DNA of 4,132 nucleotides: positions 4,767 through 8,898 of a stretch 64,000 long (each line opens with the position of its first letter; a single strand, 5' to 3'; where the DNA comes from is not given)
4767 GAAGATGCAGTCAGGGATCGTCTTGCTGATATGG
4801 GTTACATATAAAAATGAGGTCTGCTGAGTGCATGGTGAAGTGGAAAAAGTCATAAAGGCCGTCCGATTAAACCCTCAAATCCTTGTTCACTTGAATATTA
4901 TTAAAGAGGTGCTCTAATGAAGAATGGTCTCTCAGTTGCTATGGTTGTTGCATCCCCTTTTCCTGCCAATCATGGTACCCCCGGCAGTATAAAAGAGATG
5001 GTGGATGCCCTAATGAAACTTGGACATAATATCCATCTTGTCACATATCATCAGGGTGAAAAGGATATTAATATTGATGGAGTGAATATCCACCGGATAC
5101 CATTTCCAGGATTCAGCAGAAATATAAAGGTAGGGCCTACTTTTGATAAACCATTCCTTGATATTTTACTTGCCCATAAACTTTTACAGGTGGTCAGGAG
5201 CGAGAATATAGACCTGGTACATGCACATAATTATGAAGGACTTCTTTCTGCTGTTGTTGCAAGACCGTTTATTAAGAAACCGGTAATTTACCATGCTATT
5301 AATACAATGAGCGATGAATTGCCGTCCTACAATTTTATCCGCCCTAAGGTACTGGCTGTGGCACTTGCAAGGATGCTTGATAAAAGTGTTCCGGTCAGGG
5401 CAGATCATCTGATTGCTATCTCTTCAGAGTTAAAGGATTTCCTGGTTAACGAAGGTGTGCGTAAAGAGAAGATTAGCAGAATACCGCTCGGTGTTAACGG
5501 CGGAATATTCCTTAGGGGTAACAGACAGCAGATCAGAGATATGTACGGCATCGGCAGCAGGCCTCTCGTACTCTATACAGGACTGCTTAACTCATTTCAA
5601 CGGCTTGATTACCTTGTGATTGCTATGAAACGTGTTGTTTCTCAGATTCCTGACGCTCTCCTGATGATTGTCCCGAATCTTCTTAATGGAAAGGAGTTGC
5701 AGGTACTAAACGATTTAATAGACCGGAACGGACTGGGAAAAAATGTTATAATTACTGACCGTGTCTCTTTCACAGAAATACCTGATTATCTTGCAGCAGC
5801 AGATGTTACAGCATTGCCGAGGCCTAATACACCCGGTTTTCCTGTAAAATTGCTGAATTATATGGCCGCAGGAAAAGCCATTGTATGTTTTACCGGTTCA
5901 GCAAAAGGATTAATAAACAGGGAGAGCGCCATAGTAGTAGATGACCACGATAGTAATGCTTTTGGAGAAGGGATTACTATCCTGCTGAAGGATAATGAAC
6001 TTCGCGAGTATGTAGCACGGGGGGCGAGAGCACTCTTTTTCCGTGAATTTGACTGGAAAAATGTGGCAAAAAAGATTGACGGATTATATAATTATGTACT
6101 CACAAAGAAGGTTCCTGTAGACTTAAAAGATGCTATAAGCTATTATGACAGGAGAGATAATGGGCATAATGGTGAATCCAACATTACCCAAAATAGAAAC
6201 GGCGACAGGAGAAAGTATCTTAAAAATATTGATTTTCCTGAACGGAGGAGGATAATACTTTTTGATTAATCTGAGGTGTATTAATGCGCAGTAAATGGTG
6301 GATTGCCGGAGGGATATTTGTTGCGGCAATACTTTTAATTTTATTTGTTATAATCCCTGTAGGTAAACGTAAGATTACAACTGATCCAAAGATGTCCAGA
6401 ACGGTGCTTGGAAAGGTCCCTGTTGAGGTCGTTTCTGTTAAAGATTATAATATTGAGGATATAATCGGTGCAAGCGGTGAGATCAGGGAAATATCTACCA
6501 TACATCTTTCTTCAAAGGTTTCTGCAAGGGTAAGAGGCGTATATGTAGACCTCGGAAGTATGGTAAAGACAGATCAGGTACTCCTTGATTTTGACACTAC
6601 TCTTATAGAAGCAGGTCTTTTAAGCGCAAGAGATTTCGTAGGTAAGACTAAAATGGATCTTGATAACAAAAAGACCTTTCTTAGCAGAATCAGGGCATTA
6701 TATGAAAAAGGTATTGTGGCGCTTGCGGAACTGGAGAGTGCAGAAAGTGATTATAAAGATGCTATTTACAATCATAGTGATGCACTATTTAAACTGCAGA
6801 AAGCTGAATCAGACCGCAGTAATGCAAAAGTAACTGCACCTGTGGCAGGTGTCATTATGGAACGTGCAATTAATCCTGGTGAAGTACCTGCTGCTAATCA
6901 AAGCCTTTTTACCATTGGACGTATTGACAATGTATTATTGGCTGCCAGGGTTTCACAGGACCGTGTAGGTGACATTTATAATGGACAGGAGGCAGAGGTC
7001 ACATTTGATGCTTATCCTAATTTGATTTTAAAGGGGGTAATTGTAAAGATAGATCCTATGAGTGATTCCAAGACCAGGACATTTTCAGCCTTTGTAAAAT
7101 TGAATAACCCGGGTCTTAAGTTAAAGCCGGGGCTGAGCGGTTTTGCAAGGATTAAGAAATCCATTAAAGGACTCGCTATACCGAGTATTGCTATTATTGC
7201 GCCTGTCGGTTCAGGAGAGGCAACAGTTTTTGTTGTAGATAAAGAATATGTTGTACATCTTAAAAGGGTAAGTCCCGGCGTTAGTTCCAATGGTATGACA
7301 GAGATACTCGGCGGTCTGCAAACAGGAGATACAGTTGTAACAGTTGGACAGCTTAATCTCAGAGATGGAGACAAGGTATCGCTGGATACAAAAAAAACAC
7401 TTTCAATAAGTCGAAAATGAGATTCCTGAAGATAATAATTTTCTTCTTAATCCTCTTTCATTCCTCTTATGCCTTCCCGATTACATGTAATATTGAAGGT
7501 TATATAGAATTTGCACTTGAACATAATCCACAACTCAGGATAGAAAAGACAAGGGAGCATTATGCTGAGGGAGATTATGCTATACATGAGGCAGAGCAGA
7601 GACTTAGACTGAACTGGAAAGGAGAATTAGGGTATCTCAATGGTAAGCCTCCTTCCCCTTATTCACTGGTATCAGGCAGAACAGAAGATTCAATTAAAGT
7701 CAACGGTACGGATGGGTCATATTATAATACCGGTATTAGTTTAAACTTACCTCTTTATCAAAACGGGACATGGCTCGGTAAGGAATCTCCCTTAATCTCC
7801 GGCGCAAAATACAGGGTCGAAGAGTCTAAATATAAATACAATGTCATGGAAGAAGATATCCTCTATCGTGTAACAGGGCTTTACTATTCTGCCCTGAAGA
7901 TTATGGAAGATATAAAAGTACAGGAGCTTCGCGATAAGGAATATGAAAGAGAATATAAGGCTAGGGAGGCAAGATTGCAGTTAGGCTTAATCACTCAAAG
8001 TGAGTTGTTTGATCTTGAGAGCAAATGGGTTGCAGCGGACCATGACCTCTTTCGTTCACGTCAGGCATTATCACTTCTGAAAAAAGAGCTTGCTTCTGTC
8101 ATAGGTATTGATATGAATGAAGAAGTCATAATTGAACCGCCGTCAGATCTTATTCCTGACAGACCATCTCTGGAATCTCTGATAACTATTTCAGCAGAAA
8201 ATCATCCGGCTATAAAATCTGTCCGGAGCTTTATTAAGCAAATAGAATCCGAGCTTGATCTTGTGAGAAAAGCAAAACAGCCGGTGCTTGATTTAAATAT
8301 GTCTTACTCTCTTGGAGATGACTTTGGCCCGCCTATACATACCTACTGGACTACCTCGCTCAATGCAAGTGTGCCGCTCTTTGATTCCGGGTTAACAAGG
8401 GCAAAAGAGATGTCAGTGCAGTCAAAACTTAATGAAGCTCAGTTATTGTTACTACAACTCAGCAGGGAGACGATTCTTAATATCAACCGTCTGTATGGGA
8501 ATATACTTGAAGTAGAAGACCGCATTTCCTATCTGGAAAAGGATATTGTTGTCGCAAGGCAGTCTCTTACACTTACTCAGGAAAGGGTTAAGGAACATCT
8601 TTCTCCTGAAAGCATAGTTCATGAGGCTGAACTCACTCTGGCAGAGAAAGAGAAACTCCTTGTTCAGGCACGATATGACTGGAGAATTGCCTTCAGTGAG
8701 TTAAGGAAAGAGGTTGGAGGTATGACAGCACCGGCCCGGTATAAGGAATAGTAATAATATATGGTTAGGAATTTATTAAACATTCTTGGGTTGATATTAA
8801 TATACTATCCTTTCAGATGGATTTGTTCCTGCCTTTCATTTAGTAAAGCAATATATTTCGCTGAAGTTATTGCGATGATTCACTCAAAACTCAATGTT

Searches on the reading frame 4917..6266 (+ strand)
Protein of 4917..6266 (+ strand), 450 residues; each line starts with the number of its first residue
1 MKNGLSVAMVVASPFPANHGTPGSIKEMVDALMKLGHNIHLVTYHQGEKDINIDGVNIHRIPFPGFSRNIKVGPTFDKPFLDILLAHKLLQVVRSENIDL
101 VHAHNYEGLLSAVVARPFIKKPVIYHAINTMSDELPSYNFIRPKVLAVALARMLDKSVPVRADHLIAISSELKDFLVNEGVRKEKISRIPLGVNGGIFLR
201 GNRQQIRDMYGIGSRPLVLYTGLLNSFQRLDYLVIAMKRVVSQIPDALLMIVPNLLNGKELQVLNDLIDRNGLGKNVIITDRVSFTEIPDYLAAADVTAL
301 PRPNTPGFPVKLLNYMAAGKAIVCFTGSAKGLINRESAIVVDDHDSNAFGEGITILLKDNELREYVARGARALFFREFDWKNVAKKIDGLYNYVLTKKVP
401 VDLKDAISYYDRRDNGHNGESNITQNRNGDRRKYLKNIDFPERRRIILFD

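Call 37: search_protein_families(library=pfam, proteins=[window:4917-6266:+])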
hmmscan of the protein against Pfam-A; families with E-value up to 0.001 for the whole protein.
window:4917-6266:+ (450 aa): 6 families
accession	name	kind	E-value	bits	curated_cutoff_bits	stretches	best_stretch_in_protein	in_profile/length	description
PF00534.26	Glycos_transf_1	-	3.1e-20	72.8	26.4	1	204-371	3-170/172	Glycosyl transferases group 1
PF13692.12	Glyco_trans_1_4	-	5.5e-19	69.3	27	1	216-359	2-142/142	Glycosyl transferases group 1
PF13439.12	Glyco_transf_4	-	2.6e-18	67.1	28.5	1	24-194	7-167/170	Glycosyltransferase Family 4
PF13579.12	Glyco_trans_4_4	-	1.1e-16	62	29.7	1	25-192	7-158/158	Glycosyl transferase 4-like domain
PF13477.12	Glyco_trans_4_2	-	8.4e-06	26.4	23.4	1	26-128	14-107/139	Glycosyl transferase 4-like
PF13524.12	Glyco_trans_1_2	-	0.00099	19.5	25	0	276-387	28-142/144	Glycosyl transferase-like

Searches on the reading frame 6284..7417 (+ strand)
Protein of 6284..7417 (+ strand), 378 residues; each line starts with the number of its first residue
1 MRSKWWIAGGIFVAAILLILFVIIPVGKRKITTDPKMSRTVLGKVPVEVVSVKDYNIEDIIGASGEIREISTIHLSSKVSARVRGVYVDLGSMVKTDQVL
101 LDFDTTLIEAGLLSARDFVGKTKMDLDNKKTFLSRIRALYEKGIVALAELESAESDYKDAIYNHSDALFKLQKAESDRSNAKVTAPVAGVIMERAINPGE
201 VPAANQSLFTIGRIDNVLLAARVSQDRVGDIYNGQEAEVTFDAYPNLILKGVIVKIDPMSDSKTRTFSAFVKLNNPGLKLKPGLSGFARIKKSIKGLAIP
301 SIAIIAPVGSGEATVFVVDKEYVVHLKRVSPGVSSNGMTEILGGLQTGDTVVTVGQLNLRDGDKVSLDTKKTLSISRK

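Call 37: search_protein_families(library=pfam, proteins=[window:6284-7417:+])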
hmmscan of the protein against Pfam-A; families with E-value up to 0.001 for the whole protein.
window:6284-7417:+ (378 aa): 3 families
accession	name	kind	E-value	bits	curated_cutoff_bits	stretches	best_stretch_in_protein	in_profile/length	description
PF16576.10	HlyD_D23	-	1.8e-26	93.2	30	1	69-284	16-212/214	Barrel-sandwich domain of CusB or HlyD membrane-fusion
PF13437.12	HlyD_3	-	6e-21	75.6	22.2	1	182-283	1-106/106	HlyD family secretion protein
PF13533.13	Biotin_lipoyl_2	-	0.00014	22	29.8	0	75-104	3-32/32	Biotin-lipoyl like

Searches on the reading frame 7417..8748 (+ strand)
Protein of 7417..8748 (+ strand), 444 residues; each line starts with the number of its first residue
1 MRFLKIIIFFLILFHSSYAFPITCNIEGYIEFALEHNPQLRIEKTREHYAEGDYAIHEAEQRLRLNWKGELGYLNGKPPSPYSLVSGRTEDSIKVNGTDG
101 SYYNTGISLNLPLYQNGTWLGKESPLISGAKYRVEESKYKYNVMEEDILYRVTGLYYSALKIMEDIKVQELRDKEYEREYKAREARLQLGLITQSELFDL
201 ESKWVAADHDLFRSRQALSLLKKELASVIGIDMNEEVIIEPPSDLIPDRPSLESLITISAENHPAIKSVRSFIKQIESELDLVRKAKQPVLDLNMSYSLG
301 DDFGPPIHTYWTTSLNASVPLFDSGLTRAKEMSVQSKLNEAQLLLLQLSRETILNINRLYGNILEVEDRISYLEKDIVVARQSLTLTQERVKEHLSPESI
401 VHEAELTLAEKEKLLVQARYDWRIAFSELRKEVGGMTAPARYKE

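Call 37: search_protein_families(library=pfam, proteins=[window:7417-8748:+])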
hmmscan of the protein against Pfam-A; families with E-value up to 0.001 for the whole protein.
window:7417-8748:+ (444 aa): 1 family
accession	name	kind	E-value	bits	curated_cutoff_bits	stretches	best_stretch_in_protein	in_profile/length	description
PF02321.23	OEP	-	1.1e-36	126.8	22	2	252-431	1-184/187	Outer membrane efflux protein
